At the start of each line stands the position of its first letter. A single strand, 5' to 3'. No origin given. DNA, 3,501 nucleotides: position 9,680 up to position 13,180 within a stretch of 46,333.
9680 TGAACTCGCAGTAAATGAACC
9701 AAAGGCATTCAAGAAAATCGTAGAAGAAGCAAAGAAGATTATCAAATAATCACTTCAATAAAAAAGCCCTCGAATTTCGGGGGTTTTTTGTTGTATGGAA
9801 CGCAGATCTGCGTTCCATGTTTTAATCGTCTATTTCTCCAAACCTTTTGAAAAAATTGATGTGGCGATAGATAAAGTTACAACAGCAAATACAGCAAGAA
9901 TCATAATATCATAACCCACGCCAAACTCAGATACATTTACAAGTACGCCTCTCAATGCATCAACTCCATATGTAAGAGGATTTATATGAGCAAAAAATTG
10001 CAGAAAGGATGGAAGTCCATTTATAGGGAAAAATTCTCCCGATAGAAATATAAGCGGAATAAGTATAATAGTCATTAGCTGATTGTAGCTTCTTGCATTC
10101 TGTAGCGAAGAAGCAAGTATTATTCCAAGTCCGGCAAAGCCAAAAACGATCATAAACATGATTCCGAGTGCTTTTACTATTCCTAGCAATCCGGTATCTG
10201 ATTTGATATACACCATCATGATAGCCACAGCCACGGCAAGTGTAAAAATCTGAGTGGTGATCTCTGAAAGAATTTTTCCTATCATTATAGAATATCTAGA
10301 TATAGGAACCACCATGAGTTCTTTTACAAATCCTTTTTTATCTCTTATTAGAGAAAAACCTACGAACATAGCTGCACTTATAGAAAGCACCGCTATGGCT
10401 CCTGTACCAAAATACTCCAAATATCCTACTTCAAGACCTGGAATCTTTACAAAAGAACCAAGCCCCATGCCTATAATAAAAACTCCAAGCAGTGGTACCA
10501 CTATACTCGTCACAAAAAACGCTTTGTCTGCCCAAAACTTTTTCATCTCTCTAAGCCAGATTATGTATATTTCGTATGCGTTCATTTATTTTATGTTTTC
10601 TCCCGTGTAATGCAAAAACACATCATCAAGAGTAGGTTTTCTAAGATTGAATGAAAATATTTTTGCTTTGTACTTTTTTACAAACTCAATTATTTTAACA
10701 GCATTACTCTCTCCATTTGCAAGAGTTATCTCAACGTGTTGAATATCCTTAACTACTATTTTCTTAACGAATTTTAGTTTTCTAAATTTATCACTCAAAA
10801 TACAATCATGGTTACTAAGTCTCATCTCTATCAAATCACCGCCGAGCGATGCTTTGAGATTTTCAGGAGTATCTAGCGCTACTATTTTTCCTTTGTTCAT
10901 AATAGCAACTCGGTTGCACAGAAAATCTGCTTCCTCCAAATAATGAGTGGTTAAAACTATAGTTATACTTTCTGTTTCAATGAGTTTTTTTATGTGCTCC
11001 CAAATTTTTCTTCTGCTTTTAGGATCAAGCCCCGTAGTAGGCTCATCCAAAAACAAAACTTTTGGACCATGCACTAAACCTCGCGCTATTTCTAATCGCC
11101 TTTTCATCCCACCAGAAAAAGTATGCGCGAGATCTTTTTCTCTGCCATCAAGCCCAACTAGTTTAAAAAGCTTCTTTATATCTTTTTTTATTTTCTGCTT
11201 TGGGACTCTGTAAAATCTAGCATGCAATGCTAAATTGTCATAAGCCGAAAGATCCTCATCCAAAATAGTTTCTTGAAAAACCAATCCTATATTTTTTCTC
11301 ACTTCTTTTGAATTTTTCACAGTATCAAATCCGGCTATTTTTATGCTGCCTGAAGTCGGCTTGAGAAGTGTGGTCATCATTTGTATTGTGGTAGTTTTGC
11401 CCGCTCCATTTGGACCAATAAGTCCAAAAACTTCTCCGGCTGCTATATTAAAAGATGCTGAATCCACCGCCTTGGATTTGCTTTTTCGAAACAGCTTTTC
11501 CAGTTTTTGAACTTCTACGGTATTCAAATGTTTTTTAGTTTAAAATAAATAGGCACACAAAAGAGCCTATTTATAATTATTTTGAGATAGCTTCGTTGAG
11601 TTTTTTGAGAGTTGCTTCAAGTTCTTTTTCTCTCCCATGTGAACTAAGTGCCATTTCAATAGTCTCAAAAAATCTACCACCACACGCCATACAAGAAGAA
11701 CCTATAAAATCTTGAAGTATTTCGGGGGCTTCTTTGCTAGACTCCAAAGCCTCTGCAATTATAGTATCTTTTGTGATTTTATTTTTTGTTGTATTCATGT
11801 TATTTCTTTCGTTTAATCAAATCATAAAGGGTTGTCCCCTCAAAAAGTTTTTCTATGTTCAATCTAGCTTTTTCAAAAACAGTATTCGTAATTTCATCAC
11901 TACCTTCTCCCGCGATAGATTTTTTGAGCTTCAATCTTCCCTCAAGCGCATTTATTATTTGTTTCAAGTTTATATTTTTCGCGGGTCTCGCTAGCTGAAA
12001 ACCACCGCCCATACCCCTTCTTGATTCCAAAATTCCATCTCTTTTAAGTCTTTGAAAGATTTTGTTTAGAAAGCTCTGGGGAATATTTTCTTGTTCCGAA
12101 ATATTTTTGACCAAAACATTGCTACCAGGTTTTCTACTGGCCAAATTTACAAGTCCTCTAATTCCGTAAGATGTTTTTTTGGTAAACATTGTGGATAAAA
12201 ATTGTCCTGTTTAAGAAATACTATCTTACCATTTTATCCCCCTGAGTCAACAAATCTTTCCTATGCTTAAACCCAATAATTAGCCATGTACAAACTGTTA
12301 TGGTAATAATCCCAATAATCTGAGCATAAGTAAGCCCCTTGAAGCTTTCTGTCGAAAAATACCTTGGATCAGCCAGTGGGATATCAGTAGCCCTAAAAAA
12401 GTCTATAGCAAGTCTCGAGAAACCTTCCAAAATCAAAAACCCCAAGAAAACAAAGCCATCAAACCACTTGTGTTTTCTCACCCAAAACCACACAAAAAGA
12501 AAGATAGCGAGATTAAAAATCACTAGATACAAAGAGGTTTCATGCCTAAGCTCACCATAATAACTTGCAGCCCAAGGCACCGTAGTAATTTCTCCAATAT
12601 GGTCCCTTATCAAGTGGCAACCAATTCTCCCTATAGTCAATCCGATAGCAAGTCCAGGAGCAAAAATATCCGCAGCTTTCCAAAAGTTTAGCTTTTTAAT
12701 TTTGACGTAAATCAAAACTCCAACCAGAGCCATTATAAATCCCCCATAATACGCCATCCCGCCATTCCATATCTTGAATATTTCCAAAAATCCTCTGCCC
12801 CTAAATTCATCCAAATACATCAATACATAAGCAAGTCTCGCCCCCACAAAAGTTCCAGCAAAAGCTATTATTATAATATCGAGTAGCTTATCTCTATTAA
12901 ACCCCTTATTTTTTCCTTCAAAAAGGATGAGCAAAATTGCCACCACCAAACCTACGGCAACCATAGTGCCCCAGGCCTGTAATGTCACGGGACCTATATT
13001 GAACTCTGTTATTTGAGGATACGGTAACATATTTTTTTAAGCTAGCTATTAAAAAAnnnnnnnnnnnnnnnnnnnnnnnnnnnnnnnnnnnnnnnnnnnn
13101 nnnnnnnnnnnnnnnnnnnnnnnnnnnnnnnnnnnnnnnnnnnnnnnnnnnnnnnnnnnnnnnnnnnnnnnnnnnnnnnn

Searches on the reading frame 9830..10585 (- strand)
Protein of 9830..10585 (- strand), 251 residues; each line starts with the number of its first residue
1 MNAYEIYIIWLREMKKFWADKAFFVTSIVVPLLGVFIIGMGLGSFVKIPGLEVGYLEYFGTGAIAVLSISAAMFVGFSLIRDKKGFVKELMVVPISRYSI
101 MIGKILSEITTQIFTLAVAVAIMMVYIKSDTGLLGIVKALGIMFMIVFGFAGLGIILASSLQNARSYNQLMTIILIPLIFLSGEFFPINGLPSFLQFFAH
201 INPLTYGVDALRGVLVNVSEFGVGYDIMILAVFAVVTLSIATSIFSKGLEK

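Call 37: search_protein_families(library=pfam, proteins=[window:9830-10585:-], max_evalue=0.001)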
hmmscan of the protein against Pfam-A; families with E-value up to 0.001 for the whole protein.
window:9830-10585:- (251 aa): 2 families
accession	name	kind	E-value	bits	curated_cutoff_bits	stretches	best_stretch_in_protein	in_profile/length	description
PF01061.29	ABC2_membrane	-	7.2e-31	107.8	26.9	1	5-215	2-210/211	ABC-2 type transporter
PF12698.13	ABC2_membrane_3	-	2.2e-17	63.6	31.6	1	54-241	159-345/347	ABC-2 family transporter protein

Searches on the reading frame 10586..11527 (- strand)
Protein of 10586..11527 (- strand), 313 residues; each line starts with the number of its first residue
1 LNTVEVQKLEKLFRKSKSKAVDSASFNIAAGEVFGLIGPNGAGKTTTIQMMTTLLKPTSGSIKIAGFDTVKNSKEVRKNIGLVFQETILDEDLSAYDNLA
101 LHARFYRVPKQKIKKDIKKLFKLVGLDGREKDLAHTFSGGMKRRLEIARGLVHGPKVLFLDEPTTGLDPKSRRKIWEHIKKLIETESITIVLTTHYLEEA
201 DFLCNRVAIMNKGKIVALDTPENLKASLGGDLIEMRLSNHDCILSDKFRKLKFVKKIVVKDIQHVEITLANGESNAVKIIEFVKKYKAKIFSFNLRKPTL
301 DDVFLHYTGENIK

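Call 37: search_protein_families(library=pfam, proteins=[window:10586-11527:-], max_evalue=0.001)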
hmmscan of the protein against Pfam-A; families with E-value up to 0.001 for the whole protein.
window:10586-11527:- (313 aa): 5 families
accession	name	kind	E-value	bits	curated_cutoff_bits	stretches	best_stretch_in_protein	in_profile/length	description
PF00005.33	ABC_tran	-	6.1e-35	121.2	25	1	22-165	2-137/137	ABC transporter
PF13304.12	AAA_21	-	1.1e-12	49.1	27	1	105-195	174-298/304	AAA domain, putative AbiEii toxin, Type IV TA system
PF13732.12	DrrA1-3_C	-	5.5e-10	40.3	27.4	1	220-308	2-81/81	ATP-binding protein DrrA1-3-like, C-terminal domain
PF13175.12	AAA_15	-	7.6e-07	29.5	32.1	0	36-105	28-92/374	AAA ATPase domain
PF13401.12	AAA_22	-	5.7e-05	23.9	27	1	36-194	10-122/130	AAA domain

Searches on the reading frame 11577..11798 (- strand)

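Call 3: search_protein_families(library=pfam, proteins=[window:11577-11798:-], max_evalue=0.01)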
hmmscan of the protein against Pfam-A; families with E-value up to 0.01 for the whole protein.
window:11577-11798:- (73 aa): 1 family
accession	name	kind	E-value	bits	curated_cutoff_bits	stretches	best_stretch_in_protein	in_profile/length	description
PF08984.16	DUF1858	-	9.1e-07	29.3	32.2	1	8-55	1-52/59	Domain of unknown function (DUF1858)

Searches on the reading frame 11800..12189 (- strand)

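Call 3: search_protein_families(library=pfam, proteins=[window:11800-12189:-], max_evalue=0.01)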
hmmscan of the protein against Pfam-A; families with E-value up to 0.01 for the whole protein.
window:11800-12189:- (129 aa): 1 family
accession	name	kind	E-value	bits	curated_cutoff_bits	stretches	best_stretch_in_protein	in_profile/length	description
PF02082.26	Rrf2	-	1.2e-30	106.8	30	1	3-126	2-131/132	Iron-dependent Transcriptional regulator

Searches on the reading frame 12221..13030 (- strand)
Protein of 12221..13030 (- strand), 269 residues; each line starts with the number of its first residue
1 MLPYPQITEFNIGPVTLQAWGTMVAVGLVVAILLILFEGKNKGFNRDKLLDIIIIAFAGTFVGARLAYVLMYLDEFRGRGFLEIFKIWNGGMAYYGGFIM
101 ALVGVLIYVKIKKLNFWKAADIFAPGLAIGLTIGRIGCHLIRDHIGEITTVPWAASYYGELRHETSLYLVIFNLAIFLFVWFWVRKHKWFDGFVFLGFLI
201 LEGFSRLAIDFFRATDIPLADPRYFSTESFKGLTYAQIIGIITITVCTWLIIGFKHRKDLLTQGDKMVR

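Call 3: search_protein_families(library=pfam, proteins=[window:12221-13030:-], max_evalue=0.01)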
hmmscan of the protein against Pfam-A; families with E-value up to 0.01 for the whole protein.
window:12221-13030:- (269 aa): 1 family
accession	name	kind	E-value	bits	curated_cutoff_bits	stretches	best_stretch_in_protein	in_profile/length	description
PF01790.23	LGT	-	5.4e-53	180.2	24.9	1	10-252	4-239/240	Prolipoprotein diacylglyceryl transferase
